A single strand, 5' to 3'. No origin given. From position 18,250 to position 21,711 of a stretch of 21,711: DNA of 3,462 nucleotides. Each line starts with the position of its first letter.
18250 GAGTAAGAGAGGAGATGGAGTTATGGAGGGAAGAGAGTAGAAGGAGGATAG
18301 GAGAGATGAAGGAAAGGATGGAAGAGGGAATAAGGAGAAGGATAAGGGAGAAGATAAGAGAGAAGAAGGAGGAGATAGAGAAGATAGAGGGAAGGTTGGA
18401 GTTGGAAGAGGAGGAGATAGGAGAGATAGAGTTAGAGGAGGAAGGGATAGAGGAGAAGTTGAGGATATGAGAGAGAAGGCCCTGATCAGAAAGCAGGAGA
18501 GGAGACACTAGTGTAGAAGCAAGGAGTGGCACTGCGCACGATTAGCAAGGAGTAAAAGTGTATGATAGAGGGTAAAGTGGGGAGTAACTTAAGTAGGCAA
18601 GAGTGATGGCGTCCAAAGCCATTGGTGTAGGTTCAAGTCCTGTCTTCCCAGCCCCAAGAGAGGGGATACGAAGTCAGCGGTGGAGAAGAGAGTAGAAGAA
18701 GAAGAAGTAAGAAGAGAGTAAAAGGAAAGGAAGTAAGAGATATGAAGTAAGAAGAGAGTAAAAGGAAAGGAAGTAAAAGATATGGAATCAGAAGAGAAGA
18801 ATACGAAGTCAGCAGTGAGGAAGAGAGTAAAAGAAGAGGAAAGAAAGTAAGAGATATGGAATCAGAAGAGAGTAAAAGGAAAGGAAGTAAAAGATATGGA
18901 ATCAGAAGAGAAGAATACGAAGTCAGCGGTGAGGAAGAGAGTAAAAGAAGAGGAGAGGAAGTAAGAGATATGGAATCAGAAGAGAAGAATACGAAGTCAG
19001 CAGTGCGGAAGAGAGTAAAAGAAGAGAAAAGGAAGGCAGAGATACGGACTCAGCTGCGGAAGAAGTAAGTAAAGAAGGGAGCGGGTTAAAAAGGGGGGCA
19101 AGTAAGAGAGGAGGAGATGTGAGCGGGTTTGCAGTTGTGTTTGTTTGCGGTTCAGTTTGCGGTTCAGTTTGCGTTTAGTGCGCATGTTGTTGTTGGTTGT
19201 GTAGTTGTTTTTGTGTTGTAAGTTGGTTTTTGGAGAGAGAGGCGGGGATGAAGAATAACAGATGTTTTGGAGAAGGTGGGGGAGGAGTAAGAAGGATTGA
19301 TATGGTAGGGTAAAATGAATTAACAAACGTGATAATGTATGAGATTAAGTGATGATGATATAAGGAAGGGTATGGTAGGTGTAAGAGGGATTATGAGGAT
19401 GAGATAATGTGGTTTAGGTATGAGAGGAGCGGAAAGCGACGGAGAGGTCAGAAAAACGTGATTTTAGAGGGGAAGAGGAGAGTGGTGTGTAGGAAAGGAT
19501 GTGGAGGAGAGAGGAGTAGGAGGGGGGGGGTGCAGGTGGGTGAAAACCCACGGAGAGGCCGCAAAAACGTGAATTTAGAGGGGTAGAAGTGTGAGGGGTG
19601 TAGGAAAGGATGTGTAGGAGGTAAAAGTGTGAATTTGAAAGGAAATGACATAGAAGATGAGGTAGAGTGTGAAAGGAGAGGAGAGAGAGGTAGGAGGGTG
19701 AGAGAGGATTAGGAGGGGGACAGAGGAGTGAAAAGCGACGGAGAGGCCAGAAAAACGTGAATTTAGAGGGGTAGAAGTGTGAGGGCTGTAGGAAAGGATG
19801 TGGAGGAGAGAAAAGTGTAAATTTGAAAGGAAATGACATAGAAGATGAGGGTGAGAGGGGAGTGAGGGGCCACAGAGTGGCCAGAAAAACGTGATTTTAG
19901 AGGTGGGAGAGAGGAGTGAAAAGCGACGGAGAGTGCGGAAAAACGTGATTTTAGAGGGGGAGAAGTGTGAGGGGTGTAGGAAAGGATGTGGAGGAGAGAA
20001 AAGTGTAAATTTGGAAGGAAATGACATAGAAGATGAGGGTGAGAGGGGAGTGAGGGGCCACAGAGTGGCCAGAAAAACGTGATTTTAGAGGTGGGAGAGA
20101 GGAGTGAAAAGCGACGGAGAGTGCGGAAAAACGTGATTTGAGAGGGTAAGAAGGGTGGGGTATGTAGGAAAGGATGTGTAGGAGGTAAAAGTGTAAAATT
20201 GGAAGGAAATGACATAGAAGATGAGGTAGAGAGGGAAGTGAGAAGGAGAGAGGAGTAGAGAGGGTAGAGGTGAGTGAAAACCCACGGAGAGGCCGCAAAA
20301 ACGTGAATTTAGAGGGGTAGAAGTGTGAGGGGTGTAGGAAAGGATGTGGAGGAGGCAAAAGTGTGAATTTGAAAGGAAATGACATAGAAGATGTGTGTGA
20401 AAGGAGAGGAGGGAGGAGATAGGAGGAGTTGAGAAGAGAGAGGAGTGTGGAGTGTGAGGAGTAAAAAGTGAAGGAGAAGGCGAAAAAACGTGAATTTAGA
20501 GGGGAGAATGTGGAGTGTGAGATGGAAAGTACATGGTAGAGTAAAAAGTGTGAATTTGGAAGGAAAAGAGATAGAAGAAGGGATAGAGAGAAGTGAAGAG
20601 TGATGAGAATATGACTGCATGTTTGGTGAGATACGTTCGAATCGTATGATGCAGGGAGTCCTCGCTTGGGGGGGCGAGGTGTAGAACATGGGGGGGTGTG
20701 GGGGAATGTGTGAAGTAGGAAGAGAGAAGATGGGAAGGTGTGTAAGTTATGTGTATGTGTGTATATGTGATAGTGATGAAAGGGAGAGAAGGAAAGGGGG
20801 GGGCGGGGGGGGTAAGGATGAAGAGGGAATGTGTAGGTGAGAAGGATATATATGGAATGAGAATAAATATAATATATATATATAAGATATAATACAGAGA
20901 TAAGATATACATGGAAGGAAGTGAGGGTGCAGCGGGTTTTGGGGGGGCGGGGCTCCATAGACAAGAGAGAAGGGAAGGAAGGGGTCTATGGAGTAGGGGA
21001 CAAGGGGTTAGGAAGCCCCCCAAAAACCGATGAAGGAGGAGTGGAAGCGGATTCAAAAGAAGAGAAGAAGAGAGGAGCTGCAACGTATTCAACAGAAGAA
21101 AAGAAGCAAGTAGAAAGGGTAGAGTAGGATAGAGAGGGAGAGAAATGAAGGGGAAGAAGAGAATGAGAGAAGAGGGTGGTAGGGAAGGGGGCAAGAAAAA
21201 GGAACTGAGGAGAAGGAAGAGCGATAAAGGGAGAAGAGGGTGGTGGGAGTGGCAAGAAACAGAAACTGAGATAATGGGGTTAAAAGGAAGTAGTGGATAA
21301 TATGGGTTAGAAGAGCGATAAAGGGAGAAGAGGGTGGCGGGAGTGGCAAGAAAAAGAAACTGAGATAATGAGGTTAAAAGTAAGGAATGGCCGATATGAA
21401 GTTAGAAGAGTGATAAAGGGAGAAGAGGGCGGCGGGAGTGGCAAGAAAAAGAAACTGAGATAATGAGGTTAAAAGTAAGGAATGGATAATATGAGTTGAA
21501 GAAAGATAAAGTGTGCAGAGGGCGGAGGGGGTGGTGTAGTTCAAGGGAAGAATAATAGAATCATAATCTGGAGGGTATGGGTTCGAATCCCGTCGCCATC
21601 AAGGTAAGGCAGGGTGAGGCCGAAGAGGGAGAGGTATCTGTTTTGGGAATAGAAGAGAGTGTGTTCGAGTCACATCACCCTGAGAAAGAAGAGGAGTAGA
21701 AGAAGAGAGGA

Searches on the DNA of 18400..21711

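Call 57: search_rna_families(source=window, start=18400, end=21711, threshold=evalue, max_evalue=10, show_alignments=2)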
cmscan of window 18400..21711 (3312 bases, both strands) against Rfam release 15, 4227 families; matches with E-value up to 10: 4.
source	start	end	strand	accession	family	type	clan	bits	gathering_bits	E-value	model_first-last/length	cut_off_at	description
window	21530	21601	+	RF00005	tRNA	Gene; tRNA;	CL00001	54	29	4e-10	1-71/71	no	tRNA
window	18578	18651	+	RF00005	tRNA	Gene; tRNA;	CL00001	50.1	29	4.7e-09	1-71/71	no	tRNA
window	21610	21683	+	RF00005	tRNA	Gene; tRNA;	CL00001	43.7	29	2.8e-07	1-71/71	no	tRNA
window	20948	21028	+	RF00525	Flavivirus_DB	Cis-reg;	-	20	41.5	0.6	1-72/72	no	Flavivirus DB element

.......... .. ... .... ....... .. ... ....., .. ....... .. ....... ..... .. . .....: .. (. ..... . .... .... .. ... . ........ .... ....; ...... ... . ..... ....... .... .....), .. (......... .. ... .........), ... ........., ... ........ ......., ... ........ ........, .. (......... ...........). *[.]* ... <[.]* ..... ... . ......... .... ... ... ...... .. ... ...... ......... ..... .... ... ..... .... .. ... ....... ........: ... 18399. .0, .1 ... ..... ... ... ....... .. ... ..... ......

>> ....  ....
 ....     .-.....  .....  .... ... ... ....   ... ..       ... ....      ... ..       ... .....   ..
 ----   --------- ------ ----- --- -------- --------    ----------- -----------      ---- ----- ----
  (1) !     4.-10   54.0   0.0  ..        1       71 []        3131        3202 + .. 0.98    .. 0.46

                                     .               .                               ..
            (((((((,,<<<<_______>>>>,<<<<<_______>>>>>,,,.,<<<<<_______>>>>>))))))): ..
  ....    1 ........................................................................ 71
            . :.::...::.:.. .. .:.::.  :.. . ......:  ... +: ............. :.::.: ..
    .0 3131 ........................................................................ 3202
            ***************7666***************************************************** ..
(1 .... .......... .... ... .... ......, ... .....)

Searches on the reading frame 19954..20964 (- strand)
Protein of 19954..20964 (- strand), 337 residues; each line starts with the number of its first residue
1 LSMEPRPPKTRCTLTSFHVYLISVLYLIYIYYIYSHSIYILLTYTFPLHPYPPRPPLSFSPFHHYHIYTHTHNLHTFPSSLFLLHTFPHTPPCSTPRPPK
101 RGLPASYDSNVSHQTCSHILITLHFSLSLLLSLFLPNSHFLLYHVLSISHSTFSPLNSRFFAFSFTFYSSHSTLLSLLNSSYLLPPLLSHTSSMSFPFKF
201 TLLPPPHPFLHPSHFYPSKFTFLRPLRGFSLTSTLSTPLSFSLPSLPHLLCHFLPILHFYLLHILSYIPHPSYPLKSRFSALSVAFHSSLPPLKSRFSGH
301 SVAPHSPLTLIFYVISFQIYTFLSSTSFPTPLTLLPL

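Call 15: search_protein_families(library=pfam, proteins=[window:19954-20964:-], max_evalue=0.01)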
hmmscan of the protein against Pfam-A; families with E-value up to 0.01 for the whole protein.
window:19954-20964:- (337 aa): 0 families
